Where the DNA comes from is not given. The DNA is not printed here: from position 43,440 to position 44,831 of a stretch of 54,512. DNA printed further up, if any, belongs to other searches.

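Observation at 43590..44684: Uncharacterised 365-aa Ser/Gly/Thr-rich protein between baseplate and tail fibre genes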

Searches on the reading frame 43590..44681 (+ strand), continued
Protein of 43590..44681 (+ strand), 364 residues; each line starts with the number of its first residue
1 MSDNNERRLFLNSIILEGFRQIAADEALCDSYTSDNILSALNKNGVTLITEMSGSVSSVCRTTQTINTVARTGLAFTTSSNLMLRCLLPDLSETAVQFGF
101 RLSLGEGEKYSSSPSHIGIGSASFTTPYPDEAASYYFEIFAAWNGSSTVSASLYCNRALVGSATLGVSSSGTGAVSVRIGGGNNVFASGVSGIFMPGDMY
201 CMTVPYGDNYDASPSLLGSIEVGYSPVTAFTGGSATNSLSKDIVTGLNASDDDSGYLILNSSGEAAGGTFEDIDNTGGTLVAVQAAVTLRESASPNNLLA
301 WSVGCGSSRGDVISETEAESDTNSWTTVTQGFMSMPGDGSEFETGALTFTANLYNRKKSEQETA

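Call 49: list_cluster_members(proteins=[P0023, P0024, P0026, P0027, P0028, P0029])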
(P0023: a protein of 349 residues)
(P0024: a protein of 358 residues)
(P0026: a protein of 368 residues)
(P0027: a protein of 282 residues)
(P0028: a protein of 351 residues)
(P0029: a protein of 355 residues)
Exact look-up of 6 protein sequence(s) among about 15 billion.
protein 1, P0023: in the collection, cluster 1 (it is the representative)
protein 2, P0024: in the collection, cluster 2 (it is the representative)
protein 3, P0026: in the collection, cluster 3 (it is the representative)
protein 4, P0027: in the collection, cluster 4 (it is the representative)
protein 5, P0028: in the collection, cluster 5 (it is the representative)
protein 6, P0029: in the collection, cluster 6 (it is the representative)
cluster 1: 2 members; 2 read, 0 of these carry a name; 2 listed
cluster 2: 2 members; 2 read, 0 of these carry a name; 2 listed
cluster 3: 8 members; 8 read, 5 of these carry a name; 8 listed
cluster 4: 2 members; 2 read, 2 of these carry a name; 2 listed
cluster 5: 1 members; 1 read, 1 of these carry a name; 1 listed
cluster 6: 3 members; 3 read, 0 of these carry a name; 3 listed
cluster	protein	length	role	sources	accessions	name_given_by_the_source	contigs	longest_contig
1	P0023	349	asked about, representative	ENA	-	-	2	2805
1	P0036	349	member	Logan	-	-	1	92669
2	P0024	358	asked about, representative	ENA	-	-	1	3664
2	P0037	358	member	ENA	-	-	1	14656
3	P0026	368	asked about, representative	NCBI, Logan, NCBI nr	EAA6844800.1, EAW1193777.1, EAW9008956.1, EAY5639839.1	hypothetical protein NL87_23315 [Salmonella enterica] | hypothetical protein [Salmonella enterica subsp. enterica serovar Pensacola]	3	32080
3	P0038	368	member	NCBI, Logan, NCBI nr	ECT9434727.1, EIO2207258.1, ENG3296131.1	hypothetical protein ABTX20_000136 [Salmonella enterica] | hypothetical protein [Salmonella enterica subsp. enterica serovar Pensacola]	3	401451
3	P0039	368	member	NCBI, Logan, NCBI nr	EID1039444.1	hypothetical protein LA535_000298 [Salmonella enterica] | hypothetical protein [Salmonella enterica]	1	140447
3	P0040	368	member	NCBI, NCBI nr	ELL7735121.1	hypothetical protein RXW27_000136 [Salmonella enterica] | hypothetical protein [Salmonella enterica]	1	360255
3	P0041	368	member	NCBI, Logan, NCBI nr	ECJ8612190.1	hypothetical protein FQB19_16505 [Salmonella enterica] | hypothetical protein [Salmonella enterica]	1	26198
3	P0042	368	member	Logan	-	-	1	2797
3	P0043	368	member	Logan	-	-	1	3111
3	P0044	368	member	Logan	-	-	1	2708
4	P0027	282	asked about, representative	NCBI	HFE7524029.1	TPA: hypothetical protein ACGAD2_004699 [Salmonella enterica subsp. enterica serovar ...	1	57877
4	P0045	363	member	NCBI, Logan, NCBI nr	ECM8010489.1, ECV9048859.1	hypothetical protein YF83_12440 [Salmonella enterica subsp. enterica serovar Newport] | hypothetical protein [Salmonella enterica subsp. enterica serovar Newport]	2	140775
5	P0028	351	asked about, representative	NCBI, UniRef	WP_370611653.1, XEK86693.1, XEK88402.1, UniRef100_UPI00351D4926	hypothetical protein [Citrobacter meridianamericanus] | hypothetical protein n=1 Tax=Citrobacter meridianamericanus TaxID=2894201 ...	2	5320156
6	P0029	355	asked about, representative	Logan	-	-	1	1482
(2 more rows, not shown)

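Call 50: find_homologous_proteins(query=P0029, max_evalue=0.001)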
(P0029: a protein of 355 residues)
Query P0029 (355 aa): 115 proteins with E <= 0.001 among 1465 candidates.
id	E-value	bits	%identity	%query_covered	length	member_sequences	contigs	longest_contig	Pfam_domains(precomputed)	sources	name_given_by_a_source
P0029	1.3e-233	792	100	100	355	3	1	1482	-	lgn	-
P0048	2.6e-203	692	88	100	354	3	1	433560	-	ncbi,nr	ncbi:hypothetical protein CDF14_06970 [Salmonella enterica]|nr:hypothetical protein [Salmonella ente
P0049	2.1e-202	689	87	100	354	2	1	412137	-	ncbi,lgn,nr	ncbi:hypothetical protein I0N36_001762 [Salmonella enterica]|nr:hypothetical protein [Salmonella ent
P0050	2.1e-202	689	87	100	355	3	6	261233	-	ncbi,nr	ncbi:hypothetical protein LVO39_000980 [Salmonella enterica]|nr:hypothetical protein [Salmonella ent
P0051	1.6e-198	677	85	100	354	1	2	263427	-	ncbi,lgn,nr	ncbi:hypothetical protein M8W91_002820 [Salmonella enterica]|nr:hypothetical protein [Salmonella ent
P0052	4.9e-198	675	86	100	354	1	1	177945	-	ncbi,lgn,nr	ncbi:hypothetical protein JZS45_002511 [Salmonella enterica]|nr:hypothetical protein [Salmonella ent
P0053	3.0e-197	672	85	100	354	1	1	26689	-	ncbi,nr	ncbi:hypothetical protein NEK83_003349 [Salmonella enterica]|nr:hypothetical protein [Salmonella ent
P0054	3.7e-197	672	85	100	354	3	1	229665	-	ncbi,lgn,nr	ncbi:hypothetical protein DQC40_11740 [Salmonella enterica subsp. enterica serovar Coeln]|nr:hypothe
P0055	9.1e-197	671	85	100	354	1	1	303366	-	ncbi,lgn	ncbi:hypothetical protein AAE121_002100 [Salmonella enterica]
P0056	1.5e-196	670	84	100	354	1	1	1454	-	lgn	-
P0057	6.3e-196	668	84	100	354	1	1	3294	-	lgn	-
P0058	1.2e-195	667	84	100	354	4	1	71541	-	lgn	-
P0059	1.4e-195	667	84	100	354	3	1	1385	-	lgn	-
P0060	3.5e-194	662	86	100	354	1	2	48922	-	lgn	-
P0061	1.9e-193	660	85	100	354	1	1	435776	-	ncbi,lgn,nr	ncbi:hypothetical protein CEL43_14505 [Salmonella enterica subsp. enterica serovar Uganda]|nr:hypoth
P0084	4.9e-98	346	50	100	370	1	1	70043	-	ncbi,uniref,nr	ncbi:TPA: hypothetical protein I8Y21_002518 [Klebsiella oxytoca]|uniref:Uncharacterized protein n=1 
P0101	7.8e-94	332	48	100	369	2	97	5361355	-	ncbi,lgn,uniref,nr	ncbi:hypothetical protein ABGY98_003614 [Salmonella enterica]|uniref:Uncharacterized protein n=1 Tax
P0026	4.1e-88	314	48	99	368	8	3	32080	-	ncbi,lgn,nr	ncbi:hypothetical protein NL87_23315 [Salmonella enterica]|nr:hypothetical protein [Salmonella enter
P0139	1.8e-87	311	44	99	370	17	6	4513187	-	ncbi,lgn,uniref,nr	ncbi:hypothetical protein [Salmonella bongori]|uniref:Uncharacterized protein n=1 Tax=Salmonella bon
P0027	6.8e-80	287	50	79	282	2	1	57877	-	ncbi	ncbi:TPA: hypothetical protein ACGAD2_004699 [Salmonella enterica subsp. enterica serovar Newport]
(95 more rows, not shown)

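Call 51: find_encoding_contigs(protein=P0048, flank=7000, max_places=2)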
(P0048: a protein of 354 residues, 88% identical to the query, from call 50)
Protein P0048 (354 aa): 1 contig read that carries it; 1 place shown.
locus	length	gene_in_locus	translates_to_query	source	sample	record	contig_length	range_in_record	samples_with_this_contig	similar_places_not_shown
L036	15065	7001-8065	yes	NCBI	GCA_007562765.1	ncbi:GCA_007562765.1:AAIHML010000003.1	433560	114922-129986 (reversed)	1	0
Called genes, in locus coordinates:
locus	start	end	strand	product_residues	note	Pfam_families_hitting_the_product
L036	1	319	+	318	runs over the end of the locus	-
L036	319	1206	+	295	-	-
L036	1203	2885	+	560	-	-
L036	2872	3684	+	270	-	PF09931:Phage_phiJL001_Gp84_N, PF09356:Phage_BR0599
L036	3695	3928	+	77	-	-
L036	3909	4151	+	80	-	-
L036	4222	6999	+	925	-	-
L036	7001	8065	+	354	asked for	-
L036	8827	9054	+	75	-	PF25738:Derepression (weak)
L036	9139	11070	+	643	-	PF05840:Phage_GPA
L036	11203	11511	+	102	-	-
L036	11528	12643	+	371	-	PF06147:DUF968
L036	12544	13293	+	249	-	PF06323:Phage_antiter_Q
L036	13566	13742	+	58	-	PF07927:HicA_toxin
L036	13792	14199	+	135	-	PF15919:HicB_lk_antitox (weak), PF15970:HicB-like_2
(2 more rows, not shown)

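Call 52: find_encoding_contigs(protein=P0101, flank=7000, max_places=3)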
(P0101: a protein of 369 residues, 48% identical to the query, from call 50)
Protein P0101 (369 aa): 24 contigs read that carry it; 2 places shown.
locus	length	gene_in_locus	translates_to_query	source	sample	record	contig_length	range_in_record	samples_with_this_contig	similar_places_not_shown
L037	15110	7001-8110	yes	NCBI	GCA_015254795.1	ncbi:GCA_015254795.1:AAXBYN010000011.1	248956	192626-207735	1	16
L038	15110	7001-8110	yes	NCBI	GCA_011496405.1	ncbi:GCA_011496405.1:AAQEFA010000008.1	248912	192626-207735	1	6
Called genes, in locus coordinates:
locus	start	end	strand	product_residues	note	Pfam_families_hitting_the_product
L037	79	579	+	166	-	-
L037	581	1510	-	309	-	PF00589:Phage_integrase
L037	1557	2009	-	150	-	PF04002:RadC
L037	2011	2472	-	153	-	-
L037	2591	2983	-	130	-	PF10980:DUF2787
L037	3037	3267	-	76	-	PF06755:CbtA_toxin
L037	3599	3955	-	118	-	-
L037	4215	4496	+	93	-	PF13693:HTH_35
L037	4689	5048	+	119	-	-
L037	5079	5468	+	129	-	-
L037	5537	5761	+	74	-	-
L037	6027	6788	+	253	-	-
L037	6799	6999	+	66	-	-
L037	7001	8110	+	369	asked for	-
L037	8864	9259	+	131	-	-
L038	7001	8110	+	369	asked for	-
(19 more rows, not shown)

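Call 53: find_encoding_contigs(protein=P0139, flank=7000, max_places=2)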
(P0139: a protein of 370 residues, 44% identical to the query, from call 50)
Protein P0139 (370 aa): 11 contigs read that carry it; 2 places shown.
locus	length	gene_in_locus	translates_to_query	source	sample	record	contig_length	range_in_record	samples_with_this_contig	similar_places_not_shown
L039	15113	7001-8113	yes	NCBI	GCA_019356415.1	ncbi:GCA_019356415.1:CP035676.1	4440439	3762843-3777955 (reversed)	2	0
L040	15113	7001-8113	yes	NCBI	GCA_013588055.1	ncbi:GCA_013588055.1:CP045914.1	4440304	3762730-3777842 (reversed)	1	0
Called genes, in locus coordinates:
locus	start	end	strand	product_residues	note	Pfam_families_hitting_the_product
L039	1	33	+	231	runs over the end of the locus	PF05100:Phage_tail_L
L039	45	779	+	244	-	PF14464:Prok-JAB, PF00877:NLPC_P60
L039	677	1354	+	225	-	PF06805:Lambda_tail_I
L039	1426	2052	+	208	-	-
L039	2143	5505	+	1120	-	PF24801:FNIII-A_GpJ, PF13550:Phage-tail_3, PF07495:Y_Y_Y (faint), PF00041:fn3 (faint), PF24421:Ig_J, PF24489:Ig_J_second, PF09327:Phage_Tail_Tip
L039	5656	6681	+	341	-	PF08400:phage_tail_N, PF13620:CarboxypepD_reg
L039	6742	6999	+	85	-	-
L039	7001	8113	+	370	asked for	-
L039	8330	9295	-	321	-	PF00528:BPD_transp_1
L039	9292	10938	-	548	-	PF00496:SBP_bac_5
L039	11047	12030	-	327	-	PF00158:Sigma54_activat, PF14532:Sigma54_activ_2, PF01078:Mg_chelatase (faint), PF07728:AAA_5 (weak), PF25601:AAA_lid_14, PF02954:HTH_8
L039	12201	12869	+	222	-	PF04012:PspA_IM30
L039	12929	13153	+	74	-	PF06667:PspB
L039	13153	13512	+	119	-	PF04024:PspC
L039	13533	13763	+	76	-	PF09584:Phageshock_PspD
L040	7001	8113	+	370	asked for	-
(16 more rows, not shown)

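Call 54: find_encoding_contigs(protein=P0084, flank=7000, max_places=2)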
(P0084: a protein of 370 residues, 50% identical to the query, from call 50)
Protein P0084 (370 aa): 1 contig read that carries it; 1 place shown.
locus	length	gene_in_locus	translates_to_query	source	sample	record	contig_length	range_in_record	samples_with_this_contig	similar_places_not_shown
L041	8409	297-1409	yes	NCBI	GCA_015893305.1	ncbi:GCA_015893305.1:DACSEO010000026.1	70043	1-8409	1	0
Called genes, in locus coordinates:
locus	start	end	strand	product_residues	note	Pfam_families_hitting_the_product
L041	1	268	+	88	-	?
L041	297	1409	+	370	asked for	-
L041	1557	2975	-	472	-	PF13347:MFS_2, PF07690:MFS_1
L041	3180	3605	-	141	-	PF02472:ExbD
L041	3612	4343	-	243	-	PF01618:MotA_ExbB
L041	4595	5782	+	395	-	PF01053:Cys_Met_Meta_PP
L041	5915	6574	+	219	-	PF09335:VTT_dom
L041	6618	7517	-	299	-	PF06719:AraC_N, PF00165:HTH_AraC, PF12833:HTH_18, PF00165:HTH_AraC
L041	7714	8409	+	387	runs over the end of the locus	PF00465:Fe-ADH, PF13685:Fe-ADH_2 (weak), PF25137:ADH_Fe_C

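Call 71: fold_search(model_id=the predicted structure, library=pdb)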
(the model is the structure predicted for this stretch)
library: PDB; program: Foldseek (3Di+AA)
matches with E <= 10: 1351; with E <= 0.001: 52
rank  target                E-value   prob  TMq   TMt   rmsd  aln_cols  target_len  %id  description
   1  8q28_B                7.5e-05  1.00  0.27  0.36   8.6       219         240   11  Se-Met labelled TtX122A - A domain of unknown function from the Teredinibacter turnerae protein TERTU_3803 (released 2024-03-13)
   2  9c4i_A                1.3e-04  1.00  0.23  0.30   9.9       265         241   10  Centrolobium microchaete seed lectin (CML) complexed with Man1-3Man-OMe (released 2024-06-26)
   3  4wv8_C                1.4e-04  0.99  0.26  0.34   8.5       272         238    9  Crystal structure of a recombinant Vatairea macrocarpa seed lectin complexed with lactose (released 2016-01-27)
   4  8q2a_A                1.5e-04  1.00  0.27  0.38   7.8       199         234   10  TtX122B - A domain of unknown function from the Teredinibacter turnerae protein TERTU_2913 (released 2024-03-13)
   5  8q28_A                1.5e-04  1.00  0.27  0.37   7.9       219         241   10  Se-Met labelled TtX122A - A domain of unknown function from the Teredinibacter turnerae protein TERTU_3803 (released 2024-03-13)
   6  8q29_A                1.6e-04  1.00  0.27  0.36   7.9       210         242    8  TtX122A - A domain of unknown function from the Teredinibacter turnerae protein TERTU_3803 (released 2024-03-13)
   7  7lyu_B                1.7e-04  0.77  0.19  0.18  21.0       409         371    9  Reelin repeat 8 (released 2022-06-15)
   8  5b4x_C                1.8e-04  0.72  0.20  0.12  22.2       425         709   11  Crystal structure of the ApoER2 ectodomain in complex with the Reelin R56 fragment (released 2017-04-26)
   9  8q2a_C                1.9e-04  1.00  0.27  0.38   8.1       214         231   10  TtX122B - A domain of unknown function from the Teredinibacter turnerae protein TERTU_2913 (released 2024-03-13)
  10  5kxb_A                1.9e-04  1.00  0.26  0.35   8.8       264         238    8  Wisteria floribunda lectin in complex with GalNAc (released 2016-09-14)
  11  5eyx_A                1.9e-04  0.99  0.23  0.29  10.6       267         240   10  Monoclinic Form of Centrolobium tomentosum seed lectin (CTL) complexed with Man1-3Man-OMe. (released 2016-03-16)
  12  8a1a_A                1.9e-04  0.91  0.23  0.08  17.2       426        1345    9  Structure of a leucinostatin derivative determined by host lattice display : L1F11V1 construct (released 2022-12-07)
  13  6tfj_A                1.9e-04  0.28  0.10  0.06  21.5       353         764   11  Vip3Aa protoxin structure (released 2020-08-12)
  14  5kxd_A                2.1e-04  1.00  0.27  0.36   8.7       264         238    8  Wisteria floribunda lectin in complex with GalNAc(beta1-4)GlcNAc (LacdiNAc) at pH 6.5 (released 2016-09-14)
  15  9vbx_A                2.7e-04  0.97  0.21  0.28  10.5       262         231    9  Lectin FRIL from Lablab purpureus complexed to Lewis X tetrasaccharide (released 2026-03-18)
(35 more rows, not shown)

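Call 77: search_protein_families(library=padloc, proteins=[window:43620-44681:+, P0048, P0101], max_evalue=0.1)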
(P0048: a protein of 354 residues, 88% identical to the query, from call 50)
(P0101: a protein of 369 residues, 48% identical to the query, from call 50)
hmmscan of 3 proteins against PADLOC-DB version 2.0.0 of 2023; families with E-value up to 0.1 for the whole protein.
window:43620-44681:+ (354 aa): 0 families

P0048 (354 aa): 0 families

P0101 (369 aa): 0 families

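Call 90: search_protein_families(library=phrogs, proteins=[L006:5113-5973:+, L004:6939-7976:+, L002:7003-7974:+, P0048], max_evalue=0.01)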
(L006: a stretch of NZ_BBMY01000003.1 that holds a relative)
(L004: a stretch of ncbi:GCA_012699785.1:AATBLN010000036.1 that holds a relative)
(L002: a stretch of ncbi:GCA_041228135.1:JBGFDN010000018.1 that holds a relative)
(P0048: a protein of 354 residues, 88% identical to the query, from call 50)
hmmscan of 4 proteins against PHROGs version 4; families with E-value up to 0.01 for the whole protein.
L006:5113-5973:+ (287 aa): 18 families
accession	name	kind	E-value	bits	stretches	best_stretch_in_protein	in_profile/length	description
phrog_33169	-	unknown function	6.4e-80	270.4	1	3-145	1-143/842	-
phrog_13714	-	tail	4e-53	181.7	1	3-146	1-155/631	tail fiber protein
phrog_13388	-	tail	1.7e-17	64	1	3-144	2-155/775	tail collar fiber protein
phrog_8239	-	tail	1e-15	58.8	1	3-144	2-155/642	tail fiber protein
phrog_8713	-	tail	1.1e-14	55.3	1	141-185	388-432/509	tail fiber protein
phrog_7032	-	tail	2.9e-10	39.9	1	141-185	244-288/866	tail fiber protein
phrog_7489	-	tail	1.8e-09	37.8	1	3-147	1-155/775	tail fiber protein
phrog_2636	-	tail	7.4e-07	29.5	1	141-192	229-260/568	tail fiber protein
phrog_2631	-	tail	1.5e-06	28.1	1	140-184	337-382/644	tail fiber protein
phrog_6043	-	unknown function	3.1e-06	26.7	1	3-144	1-154/814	-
phrog_454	-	tail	1.6e-05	24.2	1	146-183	284-321/1376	tail fiber protein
phrog_4209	-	tail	3.7e-05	23.9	1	142-181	104-143/406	tail fiber protein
phrog_24573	-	unknown function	6.9e-05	22.1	1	3-143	1-153/780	-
phrog_17582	-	tail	0.00021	21.6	1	141-168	269-296/296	tail fiber protein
phrog_4398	-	tail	0.00022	20.7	1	59-144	63-150/613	tail fiber protein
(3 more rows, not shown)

L004:6939-7976:+ (346 aa): 45 families (the best 25 are shown)
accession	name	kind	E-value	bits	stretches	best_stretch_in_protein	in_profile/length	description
phrog_8713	-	tail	1.3e-96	325.6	3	3-127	1-125/509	tail fiber protein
phrog_4128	-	tail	1.6e-73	249.7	1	3-214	1-211/603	tail fiber protein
phrog_295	-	tail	3.4e-69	235.5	3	3-137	1-135/794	tail fiber protein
phrog_2636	-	tail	3.4e-65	222.1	3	3-125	1-123/568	tail fiber protein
phrog_3279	-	tail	3.7e-64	218.7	1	3-133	1-131/396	tail fiber protein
phrog_17582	-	tail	2.7e-59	201.8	3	3-125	1-123/296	tail fiber protein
phrog_1419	-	tail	7.5e-57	194.1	1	3-154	1-154/793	tail protein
phrog_454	-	tail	5.4e-54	184.8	3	175-270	230-325/1376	tail fiber protein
phrog_7032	-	tail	1e-50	173.7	1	122-273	142-293/866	tail fiber protein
phrog_366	-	tail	2.8e-49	169.8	1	3-134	1-132/474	tail fiber protein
phrog_11437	-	unknown function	2.1e-40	137.8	1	3-74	1-71/72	-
phrog_381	-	tail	1.1e-35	125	1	144-256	167-257/566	tail fiber protein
phrog_988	-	tail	1.2e-35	125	1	147-242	168-266/574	tail protein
phrog_6202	-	tail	9e-35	121.9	1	145-278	165-283/636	tail fiber protein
phrog_2631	-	tail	4.6e-32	112.4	1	148-272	271-387/644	tail fiber protein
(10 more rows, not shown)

L002:7003-7974:+ (324 aa): 3 families
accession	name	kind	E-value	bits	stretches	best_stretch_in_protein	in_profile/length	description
phrog_203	-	tail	2.2e-60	204.7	1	1-199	5-207/224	baseplate wedge subunit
phrog_11264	-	unknown function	2.1e-11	44.9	1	3-76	4-77/86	-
phrog_4920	-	unknown function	0.00017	22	1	12-114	36-143/253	-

P0048 (354 aa): 1 family
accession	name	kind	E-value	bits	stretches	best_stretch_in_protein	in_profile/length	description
phrog_8291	-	unknown function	8.6e-21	75.4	1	25-350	29-345/349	-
